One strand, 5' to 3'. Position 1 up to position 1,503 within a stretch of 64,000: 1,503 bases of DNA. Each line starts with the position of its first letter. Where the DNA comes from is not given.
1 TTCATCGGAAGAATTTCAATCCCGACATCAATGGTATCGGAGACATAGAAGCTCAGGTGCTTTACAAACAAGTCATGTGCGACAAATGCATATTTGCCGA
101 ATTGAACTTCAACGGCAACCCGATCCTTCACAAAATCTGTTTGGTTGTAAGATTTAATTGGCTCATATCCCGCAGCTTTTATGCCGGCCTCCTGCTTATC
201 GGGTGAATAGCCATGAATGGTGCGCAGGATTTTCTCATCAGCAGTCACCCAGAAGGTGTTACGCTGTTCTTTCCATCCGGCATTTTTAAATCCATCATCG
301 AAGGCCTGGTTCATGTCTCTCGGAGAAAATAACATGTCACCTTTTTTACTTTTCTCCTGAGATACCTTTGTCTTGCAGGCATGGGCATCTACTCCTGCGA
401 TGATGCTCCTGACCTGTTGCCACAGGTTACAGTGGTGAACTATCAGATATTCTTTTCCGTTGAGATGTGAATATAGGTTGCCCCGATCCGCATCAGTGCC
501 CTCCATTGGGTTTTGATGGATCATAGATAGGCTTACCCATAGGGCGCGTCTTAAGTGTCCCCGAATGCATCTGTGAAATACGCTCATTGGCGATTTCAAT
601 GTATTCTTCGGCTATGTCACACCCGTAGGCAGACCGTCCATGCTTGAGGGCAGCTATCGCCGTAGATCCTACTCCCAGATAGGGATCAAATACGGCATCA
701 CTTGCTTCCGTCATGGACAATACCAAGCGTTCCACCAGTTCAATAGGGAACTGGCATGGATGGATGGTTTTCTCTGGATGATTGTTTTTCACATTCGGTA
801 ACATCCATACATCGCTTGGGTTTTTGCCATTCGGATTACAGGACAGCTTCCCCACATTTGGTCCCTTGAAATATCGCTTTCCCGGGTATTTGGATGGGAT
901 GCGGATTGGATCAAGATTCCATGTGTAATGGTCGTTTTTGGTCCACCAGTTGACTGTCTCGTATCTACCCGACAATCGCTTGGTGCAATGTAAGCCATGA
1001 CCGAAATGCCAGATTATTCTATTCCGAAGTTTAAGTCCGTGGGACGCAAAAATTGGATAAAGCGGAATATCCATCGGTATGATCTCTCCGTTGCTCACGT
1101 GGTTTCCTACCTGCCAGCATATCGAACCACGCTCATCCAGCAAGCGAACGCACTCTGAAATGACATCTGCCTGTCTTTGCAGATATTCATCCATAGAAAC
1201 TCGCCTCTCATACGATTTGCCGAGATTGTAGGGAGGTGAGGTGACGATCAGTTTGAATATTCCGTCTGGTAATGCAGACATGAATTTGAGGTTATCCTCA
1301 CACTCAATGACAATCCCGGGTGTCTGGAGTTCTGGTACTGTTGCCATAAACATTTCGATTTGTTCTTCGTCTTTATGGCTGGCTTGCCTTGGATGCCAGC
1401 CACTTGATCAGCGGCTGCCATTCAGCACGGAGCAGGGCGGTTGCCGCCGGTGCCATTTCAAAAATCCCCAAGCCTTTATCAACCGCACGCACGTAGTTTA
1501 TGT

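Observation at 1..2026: Three-gene ParA / beta-class methyltransferase / BglII-like endonuclease module at the window edge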

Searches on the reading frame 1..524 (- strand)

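Call 4: search_protein_families(library=pfam, proteins=[window:1-524:-], max_evalue=0.1)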
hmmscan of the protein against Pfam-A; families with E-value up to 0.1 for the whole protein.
window:1-524:- (174 aa): 1 family
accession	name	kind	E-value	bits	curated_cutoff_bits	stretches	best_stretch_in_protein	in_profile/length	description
PF09195.17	Endonuc-BglII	-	5.3e-25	88.5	26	1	22-174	1-118/163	Restriction endonuclease BglII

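Call 5: search_protein_families(library=ncbifam, proteins=[window:1-524:-], max_evalue=0.1)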
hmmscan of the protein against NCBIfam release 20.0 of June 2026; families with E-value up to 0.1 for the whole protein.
window:1-524:- (174 aa): 0 families

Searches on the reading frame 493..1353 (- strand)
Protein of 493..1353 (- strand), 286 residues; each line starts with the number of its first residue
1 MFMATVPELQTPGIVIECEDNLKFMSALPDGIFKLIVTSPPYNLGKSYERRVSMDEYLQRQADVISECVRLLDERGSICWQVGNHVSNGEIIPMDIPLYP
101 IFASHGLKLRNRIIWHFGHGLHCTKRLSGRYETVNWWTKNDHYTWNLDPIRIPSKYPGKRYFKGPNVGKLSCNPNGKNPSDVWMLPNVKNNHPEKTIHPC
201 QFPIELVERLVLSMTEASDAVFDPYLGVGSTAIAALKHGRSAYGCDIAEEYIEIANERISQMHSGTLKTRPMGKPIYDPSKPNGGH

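Call 4: search_protein_families(library=pfam, proteins=[window:493-1353:-], max_evalue=0.1)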
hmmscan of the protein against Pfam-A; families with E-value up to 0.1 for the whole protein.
window:493-1353:- (286 aa): 4 families
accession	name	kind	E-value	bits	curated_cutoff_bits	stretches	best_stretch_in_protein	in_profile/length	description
PF01555.25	N6_N4_Mtase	-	7.5e-50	170.4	26.7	1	34-257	2-221/221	DNA methylase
PF08241.18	Methyltransf_11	-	0.016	16.3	21.2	0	227-262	6-41/95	Methyltransferase domain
PF13649.12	Methyltransf_25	-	0.024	15.7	27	1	226-262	6-44/97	Methyltransferase domain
PF02086.21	MethyltransfD12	-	0.044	13.9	22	1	217-260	20-63/253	D12 class N6 adenine-specific DNA methyltransferase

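Call 5: search_protein_families(library=ncbifam, proteins=[window:493-1353:-], max_evalue=0.1)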
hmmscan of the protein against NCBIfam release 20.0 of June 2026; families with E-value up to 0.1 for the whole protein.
window:493-1353:- (286 aa): 8 families
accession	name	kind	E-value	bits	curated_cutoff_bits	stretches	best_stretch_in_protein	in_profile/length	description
NF008572.0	PRK11524.1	equivalog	3.3e-31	108.5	292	1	18-262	19-259/294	adenine-specific DNA-methyltransferase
NF050803.1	DnaMtaseCcrMCaul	equivalog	4.2e-17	62.1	830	1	188-264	177-252/350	adenine-specific DNA-methyltransferase CcrM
NF010253.0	PRK13699.1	subfamily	3.1e-13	49.9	244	1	194-265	140-211/226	DNA methyltransferase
TIGR01177.1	TIGR01177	hypoth_equivalog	0.0017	17.7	316.55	1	212-253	177-218/330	TIGR01177 family methyltransferase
NF043040.1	corrin_prot_MT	hypoth_equivalog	0.015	14.8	180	1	208-267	32-92/216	corrinoid protein-associated methyltransferase CpaM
NF011529.0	PRK14968.1-3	equivalog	0.058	12.8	162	1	203-260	23-77/198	putative methyltransferase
NF047730.1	tRNAMtaseTrm5b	equivalog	0.077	12.1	600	0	211-257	175-221/330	tRNA (guanine(37)-N1)-methyltransferase Trm5b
NF002909.0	PRK03522.2-1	equivalog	0.084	12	553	0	217-259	232-274/374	23S rRNA (uracil(747)-C(5))-methyltransferase RlmC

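Call 6: find_encoding_contigs(protein=window:493-1353:-, flank=10000, max_places=10)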
Protein window:493-1353:- (286 aa): 2 contigs read that carry it; 1 place shown.
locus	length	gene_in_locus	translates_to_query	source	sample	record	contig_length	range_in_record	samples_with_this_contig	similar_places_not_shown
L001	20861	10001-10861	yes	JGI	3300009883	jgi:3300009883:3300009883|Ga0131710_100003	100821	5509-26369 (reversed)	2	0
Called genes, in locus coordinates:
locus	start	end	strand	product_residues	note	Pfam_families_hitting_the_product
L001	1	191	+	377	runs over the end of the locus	PF03977:OAD_beta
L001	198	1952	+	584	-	PF00390:malic, PF03949:Malic_M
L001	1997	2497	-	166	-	PF13511:DUF4124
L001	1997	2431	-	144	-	PF13511:DUF4124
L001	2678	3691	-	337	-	PF00154:RecA_N, PF06745:ATPase (weak), PF08423:Rad51, PF27531:MT3502_N (weak), PF01637:ATPase_2 (weak), PF21096:RecA_C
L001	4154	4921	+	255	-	PF03372:Exo_endo_phos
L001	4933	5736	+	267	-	PF03682:UPF0158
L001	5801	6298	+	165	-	PF13511:DUF4124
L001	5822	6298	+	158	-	PF13511:DUF4124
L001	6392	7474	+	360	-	PF00512:HisKA, PF02518:HATPase_c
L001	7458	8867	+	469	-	PF00072:Response_reg, PF00158:Sigma54_activat, PF14532:Sigma54_activ_2, PF07728:AAA_5 (weak), PF25601:AAA_lid_14, PF02954:HTH_8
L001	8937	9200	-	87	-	-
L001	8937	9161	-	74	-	-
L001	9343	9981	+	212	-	PF01656:CbiA, PF09140:MipZ (weak), PF10609:ParA, PF13614:AAA_31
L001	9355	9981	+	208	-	PF01656:CbiA, PF09140:MipZ (faint), PF10609:ParA, PF13614:AAA_31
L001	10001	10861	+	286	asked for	PF01555:N6_N4_Mtase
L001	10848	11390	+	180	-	PF09195:Endonuc-BglII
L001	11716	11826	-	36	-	-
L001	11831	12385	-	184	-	PF01923:Cob_adeno_trans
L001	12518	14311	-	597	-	PF07715:Plug, PF00593:TonB_dep_Rec_b-barrel, PF14905:OMP_b-brl_3 (faint)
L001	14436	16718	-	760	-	PF08267:Meth_synt_1, PF01717:Meth_synt_2, PF08267:Meth_synt_1 (weak)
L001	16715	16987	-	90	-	-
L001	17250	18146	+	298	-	PF00126:HTH_1, PF03466:LysR_substrate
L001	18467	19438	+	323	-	-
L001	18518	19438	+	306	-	-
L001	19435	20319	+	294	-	-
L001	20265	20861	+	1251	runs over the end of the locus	PF02574:S-methyl_trans, PF00809:Pterin_bind, PF02607:B12-binding_2, PF02310:B12-binding, PF02965:Met_synt_B12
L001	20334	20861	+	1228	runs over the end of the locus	PF02574:S-methyl_trans, PF00809:Pterin_bind, PF02607:B12-binding_2, PF02310:B12-binding, PF02965:Met_synt_B12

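Call 23: list_cluster_members(proteins=[P0121, window:493-1353:-, P0001, P0003, P0022])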
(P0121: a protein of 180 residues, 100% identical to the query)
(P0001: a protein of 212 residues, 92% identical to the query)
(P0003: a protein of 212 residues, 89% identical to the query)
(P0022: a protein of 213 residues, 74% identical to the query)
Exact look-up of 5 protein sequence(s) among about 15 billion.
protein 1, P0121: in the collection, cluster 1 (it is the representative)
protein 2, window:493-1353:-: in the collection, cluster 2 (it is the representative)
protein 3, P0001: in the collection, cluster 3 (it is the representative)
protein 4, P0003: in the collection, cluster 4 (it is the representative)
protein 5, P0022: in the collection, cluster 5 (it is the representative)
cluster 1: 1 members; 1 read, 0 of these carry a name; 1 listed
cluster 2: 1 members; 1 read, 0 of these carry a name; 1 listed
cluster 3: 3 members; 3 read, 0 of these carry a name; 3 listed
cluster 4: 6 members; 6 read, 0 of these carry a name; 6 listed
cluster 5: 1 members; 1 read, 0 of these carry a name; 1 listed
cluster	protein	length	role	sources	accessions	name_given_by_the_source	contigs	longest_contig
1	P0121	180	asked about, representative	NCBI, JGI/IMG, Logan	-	-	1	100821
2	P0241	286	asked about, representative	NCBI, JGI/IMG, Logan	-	-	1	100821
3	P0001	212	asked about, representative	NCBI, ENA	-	-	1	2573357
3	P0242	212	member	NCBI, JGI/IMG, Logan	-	-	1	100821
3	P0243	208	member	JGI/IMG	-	-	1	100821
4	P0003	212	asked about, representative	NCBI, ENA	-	-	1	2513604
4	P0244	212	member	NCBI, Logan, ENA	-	-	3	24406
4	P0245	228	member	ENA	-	-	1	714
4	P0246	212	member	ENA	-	-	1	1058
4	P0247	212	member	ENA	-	-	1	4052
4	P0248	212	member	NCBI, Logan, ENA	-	-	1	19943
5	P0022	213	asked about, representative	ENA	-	-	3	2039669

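Call 30: search_solved_structures(query=window:493-1353:-, max_evalue=0.001, show_alignments=1)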
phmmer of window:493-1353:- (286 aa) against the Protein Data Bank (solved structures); distinct sequences matched with E-value up to 0.001: 13.
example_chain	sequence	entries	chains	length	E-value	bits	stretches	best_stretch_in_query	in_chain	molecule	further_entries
8urk_A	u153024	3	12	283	3.5e-29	105.4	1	4-262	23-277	Methyltransferase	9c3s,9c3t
9c3u_A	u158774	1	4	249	5.2e-28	101.5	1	13-260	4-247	Methyltransferase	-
1nw8_A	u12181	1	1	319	2.1e-26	96.3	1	15-260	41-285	MODIFICATION METHYLASE RSRI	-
1eg2_A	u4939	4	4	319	2.8e-26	95.8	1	15-260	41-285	MODIFICATION METHYLASE RSRI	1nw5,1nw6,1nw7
1g60_A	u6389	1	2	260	2.8e-21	79.4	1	24-262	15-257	Adenine-specific Methyltransferase MboIIA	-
8s9m_A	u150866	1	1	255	6.6e-17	65.1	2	183-262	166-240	DNA cytosine-N4 methyltransferase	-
8s9n_A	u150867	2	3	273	8.7e-17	64.7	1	20-262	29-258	DNA cytosine-N4 methyltransferase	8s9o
2zie_A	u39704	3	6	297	1.4e-14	57.4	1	197-261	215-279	Putative modification methylase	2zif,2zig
6pbd_A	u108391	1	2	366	5e-13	52.3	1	196-262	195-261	Modification methylase CcrMI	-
5hek_A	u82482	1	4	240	1.3e-07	34.5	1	193-260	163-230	Adenine specific DNA methyltransferase (DpnA)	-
5hfj_A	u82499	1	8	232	1.6e-07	34.2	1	193-260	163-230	Adenine specific DNA methyltransferase (DpnA)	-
1boo_A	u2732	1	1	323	5.8e-06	29.1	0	162-255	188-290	PROTEIN (N-4 CYTOSINE-SPECIFIC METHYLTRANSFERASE PVU II)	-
5e71_A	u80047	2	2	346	0.0001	25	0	206-259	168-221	N2, N2-dimethylguanosine tRNA methyltransferase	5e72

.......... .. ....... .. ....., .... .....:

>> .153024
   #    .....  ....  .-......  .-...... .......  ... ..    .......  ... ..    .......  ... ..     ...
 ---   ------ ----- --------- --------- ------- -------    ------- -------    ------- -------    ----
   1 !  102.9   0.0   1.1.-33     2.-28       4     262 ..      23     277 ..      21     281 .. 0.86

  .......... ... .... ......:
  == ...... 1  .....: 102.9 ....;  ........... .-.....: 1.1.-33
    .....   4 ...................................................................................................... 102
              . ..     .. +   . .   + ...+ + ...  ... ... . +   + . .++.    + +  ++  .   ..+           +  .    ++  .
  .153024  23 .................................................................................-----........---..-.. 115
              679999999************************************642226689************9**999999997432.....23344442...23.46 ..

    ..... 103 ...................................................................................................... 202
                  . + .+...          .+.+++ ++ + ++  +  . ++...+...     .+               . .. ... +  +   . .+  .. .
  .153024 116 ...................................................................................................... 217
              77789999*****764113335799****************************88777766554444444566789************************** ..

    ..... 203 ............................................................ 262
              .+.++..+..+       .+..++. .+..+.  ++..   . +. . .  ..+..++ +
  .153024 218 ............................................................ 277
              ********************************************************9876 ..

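Call 60: search_protein_families(library=padloc, proteins=[window:493-1353:-], max_evalue=0.001)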
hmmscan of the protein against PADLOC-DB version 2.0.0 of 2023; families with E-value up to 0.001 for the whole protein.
window:493-1353:- (286 aa): 57 families (the best 25 are shown)
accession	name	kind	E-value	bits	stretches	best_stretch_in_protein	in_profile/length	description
PDLC03230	MTase_II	-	2.4e-77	258.7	1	19-260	41-283/360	Type II methyltransferase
PDLC03299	MTase_II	-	1.3e-68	229.7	1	16-280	17-280/296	Type II methyltransferase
PDLC03353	MTase_II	-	7.4e-41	138.4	1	20-264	15-255/260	Type II methyltransferase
PDLC03371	MTase_II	-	1e-38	131.3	1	16-263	13-256/260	Type II methyltransferase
PDLC03320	MTase_II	-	1.1e-36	124.5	1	4-265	23-280/289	Type II methyltransferase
PDLC03387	MTase_II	-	1.1e-33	114.7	2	104-263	137-280/289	Type II methyltransferase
PDLC03350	MTase_II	-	1.3e-33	114.8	1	15-264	59-300/312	Type II methyltransferase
PDLC03327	MTase_II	-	1.5e-26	91.4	1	12-259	38-284/319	Type II methyltransferase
PDLC03300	MTase_II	-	1.6e-24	84.6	2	56-261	85-278/302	Type II methyltransferase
PDLC03295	MTase_II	-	1.9e-21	74.8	2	127-261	139-268/292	Type II methyltransferase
PDLC03339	MTase_II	-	9.7e-20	68.7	1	54-261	57-273/399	Type II methyltransferase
PDLC03714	oMTase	-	3.7e-18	63.9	1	17-261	7-259/279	orphan methyltransferase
PDLC03216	MTase_II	-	9.9e-18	62.3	1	194-264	190-260/364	Type II methyltransferase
PDLC03252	MTase_II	-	1.1e-17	62.4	1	105-263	217-357/365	Type II methyltransferase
PDLC03265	MTase_II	-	1.8e-17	61.8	2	180-262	252-331/333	Type II methyltransferase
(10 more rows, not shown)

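Call 66: find_homologous_proteins(query=L001:11831-12385:-, max_evalue=1e-40)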
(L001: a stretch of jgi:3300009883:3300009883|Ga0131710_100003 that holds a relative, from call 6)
Query L001:11831-12385:- (184 aa): 4237 proteins with E <= 1e-40 among 8000 candidates; the best 120 are listed.
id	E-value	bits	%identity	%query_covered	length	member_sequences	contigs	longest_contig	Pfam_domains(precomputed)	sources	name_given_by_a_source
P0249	4.0e-117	406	100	100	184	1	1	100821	PF01923.24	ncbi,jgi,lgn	-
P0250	9.6e-98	343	87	98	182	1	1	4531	PF01923.24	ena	-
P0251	5.5e-95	334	85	97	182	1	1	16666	PF01923.24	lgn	-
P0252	3.0e-86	306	78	98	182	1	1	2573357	PF01923.24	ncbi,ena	-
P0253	2.7e-84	299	76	98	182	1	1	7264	PF01923.24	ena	-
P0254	8.4e-82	291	73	98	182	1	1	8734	PF01923.24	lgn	-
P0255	1.5e-79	284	71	98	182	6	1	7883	PF01923.24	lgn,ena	-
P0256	6.8e-77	275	69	98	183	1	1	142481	PF01923.24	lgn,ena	-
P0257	6.7e-73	262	65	99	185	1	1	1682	PF01923.24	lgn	-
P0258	2.1e-71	257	66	99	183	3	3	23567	PF01923.24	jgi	-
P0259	3.0e-71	257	67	99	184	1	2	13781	PF01923.24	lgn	-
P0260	4.4e-71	256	68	96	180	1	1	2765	PF01923.24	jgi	-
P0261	6.7e-71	256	66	98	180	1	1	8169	PF01923.24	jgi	jgi:cob(I)alamin adenosyltransferase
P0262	7.5e-71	256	64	98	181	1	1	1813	PF01923.24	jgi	-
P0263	2.8e-70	254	66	98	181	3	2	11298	PF01923.24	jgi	-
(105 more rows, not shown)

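Call 67: find_encoding_contigs(protein=P0252, flank=6000, max_places=2)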
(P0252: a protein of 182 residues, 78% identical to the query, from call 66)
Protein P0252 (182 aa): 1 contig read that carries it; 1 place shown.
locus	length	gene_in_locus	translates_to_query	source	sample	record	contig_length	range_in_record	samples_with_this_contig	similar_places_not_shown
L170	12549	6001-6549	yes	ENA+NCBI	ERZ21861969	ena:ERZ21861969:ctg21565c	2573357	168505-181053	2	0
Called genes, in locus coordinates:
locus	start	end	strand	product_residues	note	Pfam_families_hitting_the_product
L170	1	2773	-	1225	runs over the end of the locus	PF02574:S-methyl_trans, PF00809:Pterin_bind, PF02607:B12-binding_2, PF02310:B12-binding, PF02965:Met_synt_B12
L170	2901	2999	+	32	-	-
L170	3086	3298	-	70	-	-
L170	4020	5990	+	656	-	PF07715:Plug, PF13505:OMP_b-brl (faint), PF00593:TonB_dep_Rec_b-barrel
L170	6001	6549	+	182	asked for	PF01923:Cob_adeno_trans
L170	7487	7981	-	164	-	-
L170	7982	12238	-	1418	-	PF00069:Pkinase, PF07714:PK_Tyr_Ser-Thr, PF03109:ABC1, PF03781:FGE-sulfatase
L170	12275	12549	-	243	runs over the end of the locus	PF00481:PP2C, PF13672:PP2C_2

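Call 68: find_encoding_contigs(protein=P0251, flank=6000, max_places=2)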
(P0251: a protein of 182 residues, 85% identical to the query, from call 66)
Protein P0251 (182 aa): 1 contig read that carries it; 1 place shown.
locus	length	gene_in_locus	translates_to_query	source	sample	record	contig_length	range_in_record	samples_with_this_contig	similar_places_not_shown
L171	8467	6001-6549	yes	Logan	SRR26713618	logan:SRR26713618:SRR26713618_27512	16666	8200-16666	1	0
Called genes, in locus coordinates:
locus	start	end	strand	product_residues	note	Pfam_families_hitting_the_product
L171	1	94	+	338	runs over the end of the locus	PF19220:Rod_CreS (weak), PF13519:VWA_2 (weak)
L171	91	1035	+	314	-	-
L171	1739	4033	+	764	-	PF08267:Meth_synt_1, PF01717:Meth_synt_2, PF08267:Meth_synt_1 (weak)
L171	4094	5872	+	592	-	PF07715:Plug, PF00593:TonB_dep_Rec_b-barrel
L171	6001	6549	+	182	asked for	PF01923:Cob_adeno_trans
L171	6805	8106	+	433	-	PF01555:N6_N4_Mtase, PF01844:HNH, PF14279:HNH_5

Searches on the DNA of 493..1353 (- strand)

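Call 70: search_rna_families(source=L001, start=8800, end=15000, threshold=evalue, max_evalue=0.1)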
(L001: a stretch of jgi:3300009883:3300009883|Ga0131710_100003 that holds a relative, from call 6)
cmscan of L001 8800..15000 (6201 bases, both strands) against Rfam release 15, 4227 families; matches with E-value up to 0.1: 0.
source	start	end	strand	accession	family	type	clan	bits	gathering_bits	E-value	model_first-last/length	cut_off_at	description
